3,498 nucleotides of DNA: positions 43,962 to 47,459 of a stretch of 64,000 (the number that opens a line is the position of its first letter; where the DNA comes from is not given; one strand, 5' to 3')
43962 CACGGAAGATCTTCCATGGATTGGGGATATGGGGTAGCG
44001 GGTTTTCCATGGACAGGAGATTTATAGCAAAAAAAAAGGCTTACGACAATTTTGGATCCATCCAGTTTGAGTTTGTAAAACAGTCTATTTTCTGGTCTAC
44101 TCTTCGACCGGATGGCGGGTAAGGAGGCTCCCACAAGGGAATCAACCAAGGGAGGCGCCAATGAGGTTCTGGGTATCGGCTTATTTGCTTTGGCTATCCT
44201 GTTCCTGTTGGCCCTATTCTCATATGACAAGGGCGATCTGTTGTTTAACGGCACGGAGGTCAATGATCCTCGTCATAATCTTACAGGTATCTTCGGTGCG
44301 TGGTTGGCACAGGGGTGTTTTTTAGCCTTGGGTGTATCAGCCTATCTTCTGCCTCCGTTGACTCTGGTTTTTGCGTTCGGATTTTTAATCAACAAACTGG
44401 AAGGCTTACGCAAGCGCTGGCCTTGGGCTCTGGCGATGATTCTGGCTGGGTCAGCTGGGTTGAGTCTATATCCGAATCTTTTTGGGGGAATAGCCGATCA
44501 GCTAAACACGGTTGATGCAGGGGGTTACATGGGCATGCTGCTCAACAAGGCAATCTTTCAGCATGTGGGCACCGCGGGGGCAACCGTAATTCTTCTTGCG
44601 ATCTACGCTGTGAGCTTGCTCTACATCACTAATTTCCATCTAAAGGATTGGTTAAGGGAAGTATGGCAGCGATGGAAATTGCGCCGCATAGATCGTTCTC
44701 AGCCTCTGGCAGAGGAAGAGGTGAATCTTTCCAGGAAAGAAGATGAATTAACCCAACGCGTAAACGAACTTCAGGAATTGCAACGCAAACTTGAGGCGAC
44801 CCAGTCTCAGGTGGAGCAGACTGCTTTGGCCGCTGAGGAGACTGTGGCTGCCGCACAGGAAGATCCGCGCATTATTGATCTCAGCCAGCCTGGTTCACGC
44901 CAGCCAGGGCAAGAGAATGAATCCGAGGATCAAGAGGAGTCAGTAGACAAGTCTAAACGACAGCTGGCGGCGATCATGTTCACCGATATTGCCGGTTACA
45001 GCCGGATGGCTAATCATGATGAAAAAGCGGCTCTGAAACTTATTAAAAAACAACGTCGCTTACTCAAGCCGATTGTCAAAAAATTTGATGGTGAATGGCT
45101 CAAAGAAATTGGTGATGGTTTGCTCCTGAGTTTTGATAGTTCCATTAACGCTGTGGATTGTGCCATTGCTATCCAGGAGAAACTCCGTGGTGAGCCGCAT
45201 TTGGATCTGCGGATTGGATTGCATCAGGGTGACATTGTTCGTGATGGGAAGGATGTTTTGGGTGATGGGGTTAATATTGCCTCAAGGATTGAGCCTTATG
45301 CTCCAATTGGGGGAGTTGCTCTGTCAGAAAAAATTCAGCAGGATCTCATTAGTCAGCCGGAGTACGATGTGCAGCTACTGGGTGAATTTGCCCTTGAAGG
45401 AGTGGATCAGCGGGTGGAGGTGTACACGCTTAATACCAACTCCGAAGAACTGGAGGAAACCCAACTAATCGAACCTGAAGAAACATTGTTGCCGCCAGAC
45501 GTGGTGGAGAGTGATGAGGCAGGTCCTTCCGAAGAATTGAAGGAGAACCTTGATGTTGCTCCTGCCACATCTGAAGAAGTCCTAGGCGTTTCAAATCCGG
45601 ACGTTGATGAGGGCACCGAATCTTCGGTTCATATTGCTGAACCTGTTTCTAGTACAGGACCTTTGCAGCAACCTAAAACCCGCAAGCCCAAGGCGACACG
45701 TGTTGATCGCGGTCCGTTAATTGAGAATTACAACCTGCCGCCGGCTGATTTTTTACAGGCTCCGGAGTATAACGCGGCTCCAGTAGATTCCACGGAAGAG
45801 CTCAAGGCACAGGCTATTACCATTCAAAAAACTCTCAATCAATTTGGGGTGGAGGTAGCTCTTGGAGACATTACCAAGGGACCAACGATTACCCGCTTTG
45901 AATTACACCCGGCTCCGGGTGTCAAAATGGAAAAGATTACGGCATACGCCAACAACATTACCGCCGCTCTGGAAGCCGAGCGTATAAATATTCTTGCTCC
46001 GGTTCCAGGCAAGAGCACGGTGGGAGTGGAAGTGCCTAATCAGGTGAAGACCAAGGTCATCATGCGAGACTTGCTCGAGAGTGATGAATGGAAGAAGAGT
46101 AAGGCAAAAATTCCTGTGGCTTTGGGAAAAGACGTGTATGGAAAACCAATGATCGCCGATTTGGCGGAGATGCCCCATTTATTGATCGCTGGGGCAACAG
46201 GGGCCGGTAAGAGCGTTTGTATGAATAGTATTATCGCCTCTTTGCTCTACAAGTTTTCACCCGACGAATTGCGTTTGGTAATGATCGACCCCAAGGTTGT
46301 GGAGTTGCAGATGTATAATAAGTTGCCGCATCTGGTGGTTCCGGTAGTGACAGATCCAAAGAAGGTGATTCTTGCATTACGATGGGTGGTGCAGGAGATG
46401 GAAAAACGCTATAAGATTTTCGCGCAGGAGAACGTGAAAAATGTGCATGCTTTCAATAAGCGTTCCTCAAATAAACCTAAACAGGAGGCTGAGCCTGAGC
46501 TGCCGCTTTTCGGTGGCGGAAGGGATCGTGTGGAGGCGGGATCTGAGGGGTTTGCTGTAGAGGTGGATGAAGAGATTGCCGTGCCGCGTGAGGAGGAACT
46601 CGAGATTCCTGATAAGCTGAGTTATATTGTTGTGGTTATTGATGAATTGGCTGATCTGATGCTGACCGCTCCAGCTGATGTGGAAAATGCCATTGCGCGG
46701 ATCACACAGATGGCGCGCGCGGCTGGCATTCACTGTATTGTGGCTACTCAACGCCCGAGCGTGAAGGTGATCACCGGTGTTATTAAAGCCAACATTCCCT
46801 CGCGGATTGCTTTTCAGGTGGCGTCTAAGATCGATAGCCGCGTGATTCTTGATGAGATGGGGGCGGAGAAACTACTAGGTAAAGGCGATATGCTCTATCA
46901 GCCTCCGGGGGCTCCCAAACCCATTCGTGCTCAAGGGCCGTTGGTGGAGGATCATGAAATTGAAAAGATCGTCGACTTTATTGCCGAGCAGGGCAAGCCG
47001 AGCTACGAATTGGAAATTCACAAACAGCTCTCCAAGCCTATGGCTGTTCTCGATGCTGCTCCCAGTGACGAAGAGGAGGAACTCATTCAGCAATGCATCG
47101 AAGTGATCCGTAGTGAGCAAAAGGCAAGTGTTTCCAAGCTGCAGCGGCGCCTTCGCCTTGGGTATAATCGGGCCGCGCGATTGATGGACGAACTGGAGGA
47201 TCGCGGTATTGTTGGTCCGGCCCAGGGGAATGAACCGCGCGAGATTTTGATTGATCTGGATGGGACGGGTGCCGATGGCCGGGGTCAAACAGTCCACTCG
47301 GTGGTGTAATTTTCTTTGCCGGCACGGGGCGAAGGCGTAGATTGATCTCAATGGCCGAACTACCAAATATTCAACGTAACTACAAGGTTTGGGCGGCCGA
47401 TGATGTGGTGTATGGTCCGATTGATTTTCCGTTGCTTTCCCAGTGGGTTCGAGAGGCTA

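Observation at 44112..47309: FtsK DNA translocase with an apparently active class III nucleotidyl cyclase inserted between the membrane anchor and the motor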

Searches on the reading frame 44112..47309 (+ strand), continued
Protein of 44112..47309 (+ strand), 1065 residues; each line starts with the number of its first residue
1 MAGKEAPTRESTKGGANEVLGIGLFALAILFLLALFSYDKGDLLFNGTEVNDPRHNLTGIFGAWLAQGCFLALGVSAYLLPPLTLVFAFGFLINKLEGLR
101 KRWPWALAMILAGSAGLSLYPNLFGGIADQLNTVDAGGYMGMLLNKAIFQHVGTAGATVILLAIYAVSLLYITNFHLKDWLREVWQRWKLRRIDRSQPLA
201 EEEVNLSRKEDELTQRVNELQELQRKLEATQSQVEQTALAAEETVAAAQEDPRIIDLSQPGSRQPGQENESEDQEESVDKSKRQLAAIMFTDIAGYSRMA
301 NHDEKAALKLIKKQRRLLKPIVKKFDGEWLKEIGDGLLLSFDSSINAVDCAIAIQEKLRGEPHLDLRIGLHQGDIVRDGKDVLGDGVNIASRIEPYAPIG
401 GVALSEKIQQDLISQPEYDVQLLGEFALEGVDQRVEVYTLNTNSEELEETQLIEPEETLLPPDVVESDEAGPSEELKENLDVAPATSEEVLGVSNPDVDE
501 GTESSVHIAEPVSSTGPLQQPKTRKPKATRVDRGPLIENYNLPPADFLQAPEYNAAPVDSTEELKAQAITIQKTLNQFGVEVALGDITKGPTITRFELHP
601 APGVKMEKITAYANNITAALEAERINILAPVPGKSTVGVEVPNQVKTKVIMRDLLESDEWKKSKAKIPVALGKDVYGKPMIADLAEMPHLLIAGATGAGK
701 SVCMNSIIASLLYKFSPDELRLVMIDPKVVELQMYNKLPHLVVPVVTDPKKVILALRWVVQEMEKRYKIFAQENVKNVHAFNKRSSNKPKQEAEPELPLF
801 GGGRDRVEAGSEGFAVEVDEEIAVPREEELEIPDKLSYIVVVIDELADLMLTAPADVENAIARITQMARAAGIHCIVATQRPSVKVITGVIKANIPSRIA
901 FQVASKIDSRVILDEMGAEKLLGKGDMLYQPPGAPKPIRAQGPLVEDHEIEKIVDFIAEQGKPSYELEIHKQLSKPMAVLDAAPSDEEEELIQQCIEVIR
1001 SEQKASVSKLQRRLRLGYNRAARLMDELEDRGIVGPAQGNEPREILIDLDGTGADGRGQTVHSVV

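Call 55: fold_search(model_id=the predicted structure, library=pdb)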
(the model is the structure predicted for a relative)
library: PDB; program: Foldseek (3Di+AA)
matches with E <= 10: 827; with E <= 0.001: 206
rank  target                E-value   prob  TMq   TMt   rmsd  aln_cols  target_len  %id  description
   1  6t8g_C                5.5e-19  1.00  0.17  0.43  25.4       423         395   44  Stalled FtsK motor domain bound to dsDNA (released 2019-11-20)
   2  6t8g_A                6.2e-19  1.00  0.17  0.42  25.0       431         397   43  Stalled FtsK motor domain bound to dsDNA (released 2019-11-20)
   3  6t8b_D                9.8e-19  1.00  0.17  0.42  27.8       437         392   44  FtsK motor domain with dsDNA, translocating state (released 2019-11-20)
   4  6t8o_C                9.1e-18  1.00  0.17  0.41  25.4       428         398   42  Stalled FtsK motor domain bound to dsDNA end (released 2019-11-20)
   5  6t8o_D                1.1e-17  1.00  0.17  0.41  24.8       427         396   43  Stalled FtsK motor domain bound to dsDNA end (released 2019-11-20)
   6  2iut_A                1.6e-17  1.00  0.17  0.41  25.9       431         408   44  P. aeruginosa FtsK motor domain, dimeric (released 2006-08-29)
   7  6t8o_F                1.0e-16  1.00  0.17  0.42  25.4       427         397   43  Stalled FtsK motor domain bound to dsDNA end (released 2019-11-20)
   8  6t8b_B                1.1e-16  1.00  0.17  0.41  25.4       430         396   43  FtsK motor domain with dsDNA, translocating state (released 2019-11-20)
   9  6t8b_C                2.1e-16  1.00  0.17  0.41  24.3       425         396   44  FtsK motor domain with dsDNA, translocating state (released 2019-11-20)
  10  6t8o_A                3.0e-16  1.00  0.17  0.41  28.0       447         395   40  Stalled FtsK motor domain bound to dsDNA end (released 2019-11-20)
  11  2ius_D                3.2e-16  1.00  0.17  0.42  24.4       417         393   40  E. coli FtsK motor domain (released 2006-08-29)
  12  6t8b_A                4.3e-16  1.00  0.17  0.41  25.0       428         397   43  FtsK motor domain with dsDNA, translocating state (released 2019-11-20)
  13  2ius_F                1.4e-15  1.00  0.17  0.43  22.4       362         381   41  E. coli FtsK motor domain (released 2006-08-29)
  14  6t8g_F                1.5e-15  1.00  0.17  0.42  25.4       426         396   44  Stalled FtsK motor domain bound to dsDNA (released 2019-11-20)
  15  6t8g_B                1.6e-15  1.00  0.17  0.41  23.0       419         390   44  Stalled FtsK motor domain bound to dsDNA (released 2019-11-20)
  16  2ius_E                1.8e-15  1.00  0.17  0.44  21.4       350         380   42  E. coli FtsK motor domain (released 2006-08-29)
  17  2ius_A                1.9e-15  1.00  0.17  0.42  24.4       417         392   40  E. coli FtsK motor domain (released 2006-08-29)
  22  3mr7_B                1.6e-13  1.00  0.15  0.85   2.4       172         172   31  Crystal Structure of Adenylate/Guanylate Cyclase/Hydrolase from Silicibacter pomeroyi (released 2010-06-23)
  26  3mr7_A                5.2e-13  1.00  0.15  0.83   2.7       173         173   30  Crystal Structure of Adenylate/Guanylate Cyclase/Hydrolase from Silicibacter pomeroyi (released 2010-06-23)
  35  3mr7_C                2.1e-12  1.00  0.14  0.84   2.5       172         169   30  Crystal Structure of Adenylate/Guanylate Cyclase/Hydrolase from Silicibacter pomeroyi (released 2010-06-23)
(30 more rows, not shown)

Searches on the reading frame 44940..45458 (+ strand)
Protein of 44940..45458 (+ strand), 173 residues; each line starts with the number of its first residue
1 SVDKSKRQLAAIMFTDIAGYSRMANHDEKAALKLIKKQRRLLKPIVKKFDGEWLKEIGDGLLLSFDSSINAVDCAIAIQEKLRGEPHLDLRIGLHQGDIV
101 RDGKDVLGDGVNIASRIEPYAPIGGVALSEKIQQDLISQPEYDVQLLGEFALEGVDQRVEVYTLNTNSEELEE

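Call 5: search_solved_structures(query=window:44940-45458:+, max_evalue=1, show_alignments=5)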
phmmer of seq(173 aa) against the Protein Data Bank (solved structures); distinct sequences matched with E-value up to 1: 36.
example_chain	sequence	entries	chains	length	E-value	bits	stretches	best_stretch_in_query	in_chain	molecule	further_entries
3mr7_A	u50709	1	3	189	4.5e-22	82.3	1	5-146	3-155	Adenylate/guanylate cyclase/hydrolase, alpha/beta fold family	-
4wp8_A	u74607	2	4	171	1.2e-13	54.9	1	10-138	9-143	Ma1120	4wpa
4wp9_A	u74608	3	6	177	1.3e-13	54.8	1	10-138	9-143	Ma1120 | Cyclase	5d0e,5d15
4wp3_A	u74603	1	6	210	2.4e-13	54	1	11-138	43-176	Ma1120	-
5d0g_A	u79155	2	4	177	1.2e-11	48.5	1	10-138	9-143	Cyclase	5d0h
1ybt_A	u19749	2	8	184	3.2e-11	47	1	5-161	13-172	hydrolase, alpha/beta hydrolase fold family | lipJ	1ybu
1fx2_A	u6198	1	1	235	1.4e-06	31.9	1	89-166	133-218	RECEPTOR-TYPE ADENYLATE CYCLASE GRESAG 4.1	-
1fx4_A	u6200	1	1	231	1.5e-05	28.6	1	88-166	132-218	RECEPTOR-TYPE ADENYLATE CYCLASE GRESAG 4.3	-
5mbg_A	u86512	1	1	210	0.00024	24.7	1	11-166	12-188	Beta subunit of photoactivated adenylyl cyclase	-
3et6_A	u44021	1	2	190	0.00031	24.3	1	10-155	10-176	Soluble guanylyl cyclase beta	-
3r5g_A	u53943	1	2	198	0.0005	23.6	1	6-164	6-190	CyaB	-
1y10_A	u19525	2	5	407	0.00084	22.9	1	12-144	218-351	Hypothetical protein Rv1264/MT1302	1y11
5m27_A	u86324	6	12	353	0.0012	22.4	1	12-166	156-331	Beta subunit of photoactivated adenylyl cyclase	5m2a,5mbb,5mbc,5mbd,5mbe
5mbj_A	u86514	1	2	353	0.0012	22.4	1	12-166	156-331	Beta subunit of photoactivated adenylyl cyclase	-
5mbk_A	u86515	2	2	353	0.0012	22.4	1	12-166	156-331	Beta subunit of photoactivated adenylyl cyclase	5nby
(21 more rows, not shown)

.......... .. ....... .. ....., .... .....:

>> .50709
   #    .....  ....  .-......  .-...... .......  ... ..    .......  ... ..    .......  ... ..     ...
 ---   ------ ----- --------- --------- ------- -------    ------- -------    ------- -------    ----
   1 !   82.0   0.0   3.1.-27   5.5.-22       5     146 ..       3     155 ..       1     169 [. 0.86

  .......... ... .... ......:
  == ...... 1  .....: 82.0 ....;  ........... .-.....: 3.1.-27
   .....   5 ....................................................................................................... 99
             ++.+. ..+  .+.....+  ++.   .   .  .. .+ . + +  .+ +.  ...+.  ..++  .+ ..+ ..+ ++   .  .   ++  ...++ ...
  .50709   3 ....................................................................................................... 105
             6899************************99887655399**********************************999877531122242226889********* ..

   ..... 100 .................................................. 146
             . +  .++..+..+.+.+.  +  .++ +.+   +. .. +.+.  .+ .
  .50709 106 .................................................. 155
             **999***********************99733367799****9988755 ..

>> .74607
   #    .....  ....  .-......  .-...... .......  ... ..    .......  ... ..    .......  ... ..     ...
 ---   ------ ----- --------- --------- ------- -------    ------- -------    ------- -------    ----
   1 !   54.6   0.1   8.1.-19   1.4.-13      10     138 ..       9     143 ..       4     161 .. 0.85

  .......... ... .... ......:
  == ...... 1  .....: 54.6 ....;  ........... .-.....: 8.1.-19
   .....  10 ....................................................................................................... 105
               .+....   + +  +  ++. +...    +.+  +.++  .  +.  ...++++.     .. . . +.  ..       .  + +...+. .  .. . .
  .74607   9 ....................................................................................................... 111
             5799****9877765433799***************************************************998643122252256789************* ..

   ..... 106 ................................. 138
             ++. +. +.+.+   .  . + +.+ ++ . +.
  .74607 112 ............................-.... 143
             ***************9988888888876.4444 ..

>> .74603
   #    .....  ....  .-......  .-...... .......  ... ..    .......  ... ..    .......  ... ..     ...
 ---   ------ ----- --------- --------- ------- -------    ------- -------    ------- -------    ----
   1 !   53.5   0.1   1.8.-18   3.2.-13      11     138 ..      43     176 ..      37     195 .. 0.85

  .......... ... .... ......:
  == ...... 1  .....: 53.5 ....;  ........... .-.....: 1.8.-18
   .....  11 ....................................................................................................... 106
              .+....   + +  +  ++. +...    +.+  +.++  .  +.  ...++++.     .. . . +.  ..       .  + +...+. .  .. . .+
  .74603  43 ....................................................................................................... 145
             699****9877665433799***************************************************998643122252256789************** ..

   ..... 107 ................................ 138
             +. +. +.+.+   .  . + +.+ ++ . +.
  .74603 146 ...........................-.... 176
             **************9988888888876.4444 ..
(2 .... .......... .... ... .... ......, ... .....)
